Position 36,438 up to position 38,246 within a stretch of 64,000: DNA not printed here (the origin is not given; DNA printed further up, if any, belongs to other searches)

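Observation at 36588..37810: Highly divergent MCM/BrxL-like helicase with Zn ribbon and a D-Q Walker B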

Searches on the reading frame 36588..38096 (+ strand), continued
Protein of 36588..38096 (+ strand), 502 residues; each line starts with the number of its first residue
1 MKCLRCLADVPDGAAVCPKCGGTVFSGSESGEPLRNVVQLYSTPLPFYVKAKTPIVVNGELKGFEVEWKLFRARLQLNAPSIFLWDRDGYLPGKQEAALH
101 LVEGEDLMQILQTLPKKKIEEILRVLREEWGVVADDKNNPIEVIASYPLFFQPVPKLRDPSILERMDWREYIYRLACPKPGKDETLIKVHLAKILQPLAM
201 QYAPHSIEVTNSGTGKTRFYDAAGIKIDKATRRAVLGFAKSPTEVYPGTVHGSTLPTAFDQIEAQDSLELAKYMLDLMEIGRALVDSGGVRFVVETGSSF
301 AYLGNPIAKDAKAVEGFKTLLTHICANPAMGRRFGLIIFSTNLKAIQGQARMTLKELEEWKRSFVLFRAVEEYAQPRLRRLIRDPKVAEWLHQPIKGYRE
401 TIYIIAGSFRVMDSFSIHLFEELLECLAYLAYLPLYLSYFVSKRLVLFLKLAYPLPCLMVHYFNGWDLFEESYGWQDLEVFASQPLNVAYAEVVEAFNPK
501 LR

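Call 35: fold_search(model_id=the predicted structure, library=viral)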
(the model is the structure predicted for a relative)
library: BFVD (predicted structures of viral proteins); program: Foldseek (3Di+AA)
matches with E <= 10: 624; with E <= 0.001: 37
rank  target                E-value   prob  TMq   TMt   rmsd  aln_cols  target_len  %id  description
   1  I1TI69                1.2e-11  1.00  0.28  0.33  18.1       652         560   11  (no name in the UniProt tables at hand)
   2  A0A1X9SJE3            2.0e-08  1.00  0.26  0.39  12.1       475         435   14  Uncharacterized protein [Sulfolobus islandicus rod-shaped virus 9]
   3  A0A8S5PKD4            1.8e-07  1.00  0.27  0.21  18.2       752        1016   11  Replication protein B [Podoviridae sp. ctnCN2]
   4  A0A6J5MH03            2.0e-07  1.00  0.31  0.25  14.2       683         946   13  DUF927 domain-containing protein [uncultured Caudovirales phage]
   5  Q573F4                3.2e-07  1.00  0.25  0.38  10.9       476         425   12  Uncharacterized protein ORF425 [Acidianus filamentous virus 2 (isolate Italy/Pozzuoli)]
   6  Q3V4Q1                4.4e-07  1.00  0.19  0.21  21.7       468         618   15  Structural protein ORF618 [Acidianus two-tailed virus]
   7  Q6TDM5                6.8e-07  1.00  0.25  0.34  15.8       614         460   12  ORF A460 [Sulfolobus virus Kamchatka 1]
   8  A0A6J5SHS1            4.0e-06  1.00  0.24  0.23  29.1       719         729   11  Uncharacterized protein [uncultured Caudovirales phage]
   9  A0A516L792            4.3e-06  1.00  0.27  0.39  10.8       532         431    9  (no name in the UniProt tables at hand)
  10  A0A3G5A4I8            6.6e-06  1.00  0.23  0.28  24.7       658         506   10  DNA primase (Fragment) [Harvfovirus sp.]
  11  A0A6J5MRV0            1.6e-05  1.00  0.25  0.47   8.5       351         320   11  Uncharacterized protein (Fragment) [uncultured Caudovirales phage]
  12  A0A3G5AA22            3.5e-05  1.00  0.23  0.19  13.2       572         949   10  NrS-1 polymerase-like helicase domain-containing protein [Hyperionvirus sp.]
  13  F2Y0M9                3.9e-05  0.99  0.20  0.19  16.3       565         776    9  (no name in the UniProt tables at hand)
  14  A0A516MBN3            4.6e-05  0.99  0.21  0.22  14.0       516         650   11  (no name in the UniProt tables at hand)
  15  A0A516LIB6            4.9e-05  1.00  0.24  0.19  14.9       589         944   11  (no name in the UniProt tables at hand)
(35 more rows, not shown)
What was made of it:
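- Closest known: Cch. Different: A DUF927 protein is a weaker BFVD match (2e-7) than the best match (1e-11) (call 35).
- BFVD matches include D5-like primase-helicases, a DUF927 protein and NrS-1-like helicases at E 1e-7 to 1e-3 (call 35).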

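Call 36: search_protein_representatives(alignment_id=A1)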
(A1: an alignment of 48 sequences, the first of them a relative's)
Query: 48 sequences, 678 profile positions. Proteins with E-value up to 0.001 (for the whole library): 532; up to 1e-10: 444; up to 1e-30: 234. The best 150 are listed.
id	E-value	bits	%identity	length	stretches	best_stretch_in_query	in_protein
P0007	0.0e+00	1090.6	-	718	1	5-676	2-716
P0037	4.3e-232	788.9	-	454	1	172-609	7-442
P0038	6.7e-228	775.1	-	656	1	197-676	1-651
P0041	4.4e-222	755.8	-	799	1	33-645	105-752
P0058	5.2e-219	745.7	-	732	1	36-665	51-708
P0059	7.0e-212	722.1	-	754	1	33-665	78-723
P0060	2.6e-202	690.5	-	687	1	35-616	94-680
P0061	1.1e-201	688.4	-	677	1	12-645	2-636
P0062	1.9e-201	687.6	-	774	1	32-645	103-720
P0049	1.1e-199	681.8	-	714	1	3-657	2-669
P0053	1.9e-196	671.1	-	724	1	5-595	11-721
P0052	1.8e-194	664.6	-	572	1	35-594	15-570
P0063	1.1e-193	662.0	-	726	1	36-645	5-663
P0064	7.3e-191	652.7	-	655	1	5-613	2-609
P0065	3.5e-190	650.4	-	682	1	33-643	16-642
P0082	3.3e-167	574.5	-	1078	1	27-665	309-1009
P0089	4.7e-150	517.8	-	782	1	34-674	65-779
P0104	4.9e-127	441.7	-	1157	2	214-584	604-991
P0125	1.7e-94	334.2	-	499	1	212-640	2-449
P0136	4.1e-70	253.6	-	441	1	44-481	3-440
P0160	4.7e-47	177.4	-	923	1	40-590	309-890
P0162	1.7e-46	175.5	-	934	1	18-568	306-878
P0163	3.1e-46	174.7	-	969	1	35-552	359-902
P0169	2.8e-45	171.6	-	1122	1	164-645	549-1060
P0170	4.0e-45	171.0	-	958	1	27-531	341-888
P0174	2.9e-44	168.2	-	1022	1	193-573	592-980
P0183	3.2e-43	164.7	-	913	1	97-582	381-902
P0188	1.3e-42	162.8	-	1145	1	24-643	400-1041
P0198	3.4e-41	158.1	-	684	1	59-529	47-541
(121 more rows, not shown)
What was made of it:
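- The deep search finds 532 clusters with E<=1e-3 and 234 with E<=1e-30 (call 36).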

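Call 40: search_protein_families(library=pfam, proteins=[P0160, P0162, P0163, P0169, P0170, P0174, P0188, P0183, P0198, P0082], max_evalue=0.01)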
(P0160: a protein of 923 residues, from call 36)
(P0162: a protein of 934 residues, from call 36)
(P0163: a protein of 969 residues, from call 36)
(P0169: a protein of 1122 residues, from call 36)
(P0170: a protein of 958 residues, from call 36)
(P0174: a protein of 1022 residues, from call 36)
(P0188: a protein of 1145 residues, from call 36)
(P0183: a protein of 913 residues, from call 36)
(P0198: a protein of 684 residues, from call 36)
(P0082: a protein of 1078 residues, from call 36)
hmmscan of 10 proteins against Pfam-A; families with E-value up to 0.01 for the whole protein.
P0160 (923 aa): 2 families
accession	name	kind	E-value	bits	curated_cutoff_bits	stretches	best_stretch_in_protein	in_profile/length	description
PF09250.16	Prim-Pol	-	2.6e-15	57.6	22.8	1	62-161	44-151/158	Bifunctional DNA primase/polymerase, N-terminal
PF01807.25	Zn_ribbon_DnaG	-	0.0016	18.7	24.9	0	204-261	14-70/98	CHC2 zinc finger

P0162 (934 aa): 0 families

P0163 (969 aa): 0 families

P0169 (1122 aa): 5 families
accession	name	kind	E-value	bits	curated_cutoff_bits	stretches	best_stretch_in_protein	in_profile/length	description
PF13155.12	Toprim_2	-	3.2e-15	56.7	22.1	1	230-315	1-86/88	Toprim-like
PF13362.12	Toprim_3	-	1.1e-09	39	27.2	1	229-321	2-93/95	Toprim domain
PF13662.12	Toprim_4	-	6.4e-08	33.2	25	1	228-304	2-83/85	Toprim domain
PF01751.28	Toprim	-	4.2e-06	27.3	23.1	1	228-300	1-89/96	Toprim domain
PF13181.12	TPR_8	-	0.0095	16.5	25.7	0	91-111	12-32/34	Tetratricopeptide repeat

P0170 (958 aa): 0 families

P0174 (1022 aa): 5 families
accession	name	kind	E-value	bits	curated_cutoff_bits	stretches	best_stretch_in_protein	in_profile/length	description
PF13155.12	Toprim_2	-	1.9e-09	38.2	22.1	1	234-324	1-88/88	Toprim-like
PF01807.25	Zn_ribbon_DnaG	-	3.3e-07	30.5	24.9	1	17-89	23-95/98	CHC2 zinc finger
PF01751.28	Toprim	-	5.1e-05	23.8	23.1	1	232-308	1-94/96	Toprim domain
PF13662.12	Toprim_4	-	0.0012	19.5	25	1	232-306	2-82/85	Toprim domain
PF16673.10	TRAF_BIRC3_bd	-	0.0037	17.4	30.5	0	832-857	11-36/64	TNF receptor-associated factor BIRC3 binding domain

P0188 (1145 aa): 1 family
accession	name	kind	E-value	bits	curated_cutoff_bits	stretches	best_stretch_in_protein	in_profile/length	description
PF13155.12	Toprim_2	-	0.00048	20.9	22.1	1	202-286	1-86/88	Toprim-like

P0183 (913 aa): 0 families

P0198 (684 aa): 0 families

P0082 (1078 aa): 2 families
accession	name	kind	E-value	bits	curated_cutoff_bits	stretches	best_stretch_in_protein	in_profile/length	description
PF09250.16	Prim-Pol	-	1.3e-26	94.4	22.8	1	14-159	4-150/158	Bifunctional DNA primase/polymerase, N-terminal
PF00617.24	RasGEF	-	0.0088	16.4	23.1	0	737-820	71-162/181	RasGEF domain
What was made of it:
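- Some members are fused to Prim-Pol (P0082, P0160) or to a DnaG Zn ribbon plus Toprim (P0169, P0174, P0188) (call 40).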

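Call 47: search_protein_families(library=pfam, alignment_id=A3, max_evalue=1)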
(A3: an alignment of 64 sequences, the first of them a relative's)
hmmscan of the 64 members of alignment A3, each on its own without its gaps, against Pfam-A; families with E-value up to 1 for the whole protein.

A. member 1, P0001 (698 aa): 3 families
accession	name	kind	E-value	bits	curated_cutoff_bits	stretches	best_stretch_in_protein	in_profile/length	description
PF13240.11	Zn_Ribbon_1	-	0.047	13.9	25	1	2-21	1-20/23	zinc-ribbon domain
PF16313.11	DUF4953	-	0.05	13.2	24.2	1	458-560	140-241/316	Met-zincin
PF05494.18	MlaC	-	0.23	11.7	26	1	450-501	20-71/166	MlaC protein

B. families by the number of members that match (of 64 scanned): 110 families (the first 25 are shown)
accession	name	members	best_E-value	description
PF13155.12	Toprim_2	3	3.2e-15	Toprim-like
PF14860.11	DrrA_P4M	3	0.034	DrrA phosphatidylinositol 4-phosphate binding domain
PF09250.16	Prim-Pol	2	1.3e-26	Bifunctional DNA primase/polymerase, N-terminal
PF13362.12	Toprim_3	2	1.1e-09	Toprim domain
PF13662.12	Toprim_4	2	6.4e-08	Toprim domain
PF01807.25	Zn_ribbon_DnaG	2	3.3e-07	CHC2 zinc finger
PF01751.28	Toprim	2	4.2e-06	Toprim domain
PF00493.29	MCM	2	0.0029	MCM P-loop domain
PF13240.11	Zn_Ribbon_1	2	0.028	zinc-ribbon domain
PF21120.3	MCM_WH_arc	2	0.029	Archaeal MCM, winged-helix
PF09372.15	PRANC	2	0.033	PRANC domain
PF12917.13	YfbR-like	2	0.18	5'-deoxynucleotidase YfbR-like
PF14528.11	LAGLIDADG_3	1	2.5e-05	LAGLIDADG-like domain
PF17288.8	Terminase_3C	1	0.00022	Terminase RNAseH like domain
PF04108.17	ATG17_like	1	0.00061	Autophagy protein ATG17-like domain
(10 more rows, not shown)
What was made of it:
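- On MCM family (PF00493): MCM_WH_arc is hit weakly in 2 members (call 47).
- Pfam MCM and MCM_WH_arc appear as weak hits in 2 of 64 members each (call 47).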

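Call 48: search_solved_structures(query=A3, max_evalue=10, show_alignments=3)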
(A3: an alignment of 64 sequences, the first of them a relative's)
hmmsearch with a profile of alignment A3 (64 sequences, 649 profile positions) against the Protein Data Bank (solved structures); distinct sequences matched with E-value up to 10: 13.
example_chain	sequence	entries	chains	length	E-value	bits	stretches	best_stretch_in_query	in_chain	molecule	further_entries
1zv4_X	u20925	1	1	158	0.12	14.3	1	74-198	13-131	Regulator of G-protein signaling 17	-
4ypn_A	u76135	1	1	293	0.24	13.2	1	69-227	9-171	Lon protease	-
5v3z_A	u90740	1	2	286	0.36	12.6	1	109-202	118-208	Polyketide synthase Pks13 (Termination polyketide synthase)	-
6am3_X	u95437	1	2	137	0.44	12.3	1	121-198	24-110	Regulator of G-protein signaling 17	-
8tqv_A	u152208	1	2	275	0.79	11.5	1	109-202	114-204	Polyketide synthase Pks13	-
5v3w_A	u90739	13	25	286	0.85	11.4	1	109-202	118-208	Polyketide synthase Pks13 (Termination polyketide synthase) | Polyketide synthase Pks13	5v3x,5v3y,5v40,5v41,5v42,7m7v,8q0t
6j19_A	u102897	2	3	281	0.87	11.4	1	195-220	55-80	ESX-1 secretion system protein EccCb1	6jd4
7vjt_A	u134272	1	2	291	0.88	11.3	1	109-202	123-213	Polyketide synthase Pks13 (Termination polyketide synthase)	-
9if4_A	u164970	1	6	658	1.3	10.8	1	251-303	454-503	ATP-dependent Clp protease ATP-binding subunit ClpC1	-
7fd4_B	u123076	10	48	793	1.3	10.8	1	67-226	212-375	Lon protease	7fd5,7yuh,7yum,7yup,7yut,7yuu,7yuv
7ypj_A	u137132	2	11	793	1.3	10.8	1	67-226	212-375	Lon protease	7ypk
6wqh_A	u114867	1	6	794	1.3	10.8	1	67-226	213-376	Lon protease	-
7fid_B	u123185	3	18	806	1.3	10.8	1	67-226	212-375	Lon protease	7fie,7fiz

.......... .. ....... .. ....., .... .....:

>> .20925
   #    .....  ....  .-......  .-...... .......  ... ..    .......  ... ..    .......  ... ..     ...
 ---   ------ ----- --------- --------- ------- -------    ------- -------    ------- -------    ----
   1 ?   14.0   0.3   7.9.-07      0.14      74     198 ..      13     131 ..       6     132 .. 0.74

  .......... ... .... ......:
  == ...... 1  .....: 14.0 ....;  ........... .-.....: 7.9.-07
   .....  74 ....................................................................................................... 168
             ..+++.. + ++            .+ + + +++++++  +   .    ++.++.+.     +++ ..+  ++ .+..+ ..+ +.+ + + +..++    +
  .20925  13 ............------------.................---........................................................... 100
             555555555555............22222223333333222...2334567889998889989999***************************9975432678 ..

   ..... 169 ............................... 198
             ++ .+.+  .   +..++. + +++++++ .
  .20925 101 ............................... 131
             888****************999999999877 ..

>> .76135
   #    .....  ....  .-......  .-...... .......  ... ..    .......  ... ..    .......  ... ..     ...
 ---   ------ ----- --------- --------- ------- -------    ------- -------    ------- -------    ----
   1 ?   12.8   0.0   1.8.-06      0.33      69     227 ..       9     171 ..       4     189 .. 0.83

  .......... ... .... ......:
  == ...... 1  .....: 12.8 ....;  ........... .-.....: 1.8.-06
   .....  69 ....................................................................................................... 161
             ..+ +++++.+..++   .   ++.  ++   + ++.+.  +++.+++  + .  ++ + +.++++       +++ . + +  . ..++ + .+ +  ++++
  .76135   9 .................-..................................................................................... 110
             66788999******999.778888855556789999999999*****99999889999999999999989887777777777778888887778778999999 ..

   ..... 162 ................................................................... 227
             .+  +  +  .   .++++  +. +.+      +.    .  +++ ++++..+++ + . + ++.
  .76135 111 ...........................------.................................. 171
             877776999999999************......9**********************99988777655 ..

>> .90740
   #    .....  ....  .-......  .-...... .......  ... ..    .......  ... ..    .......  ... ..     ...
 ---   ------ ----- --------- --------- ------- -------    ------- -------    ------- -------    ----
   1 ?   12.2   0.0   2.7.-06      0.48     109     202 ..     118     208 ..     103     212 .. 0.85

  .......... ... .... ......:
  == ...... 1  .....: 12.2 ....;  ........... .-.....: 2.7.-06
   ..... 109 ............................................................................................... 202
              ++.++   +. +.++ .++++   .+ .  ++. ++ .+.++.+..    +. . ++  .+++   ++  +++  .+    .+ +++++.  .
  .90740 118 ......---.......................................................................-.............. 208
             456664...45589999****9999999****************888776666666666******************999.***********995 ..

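Call 49: search_dna_similar(query=P0001, collection=phages, mode=protein, max_evalue=0.01)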
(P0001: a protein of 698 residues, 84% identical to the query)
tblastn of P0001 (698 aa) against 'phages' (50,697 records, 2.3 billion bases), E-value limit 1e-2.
No match.

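Call 50: search_dna_similar(query=P0001, collection=plasmids, mode=protein, max_evalue=0.01)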
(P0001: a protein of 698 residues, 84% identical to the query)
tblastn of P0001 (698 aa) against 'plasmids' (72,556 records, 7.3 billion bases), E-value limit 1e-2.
No match.
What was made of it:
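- Tried and rejected: tblastn of P0001 against the phage and plasmid collections gave no match (calls 49, 50).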
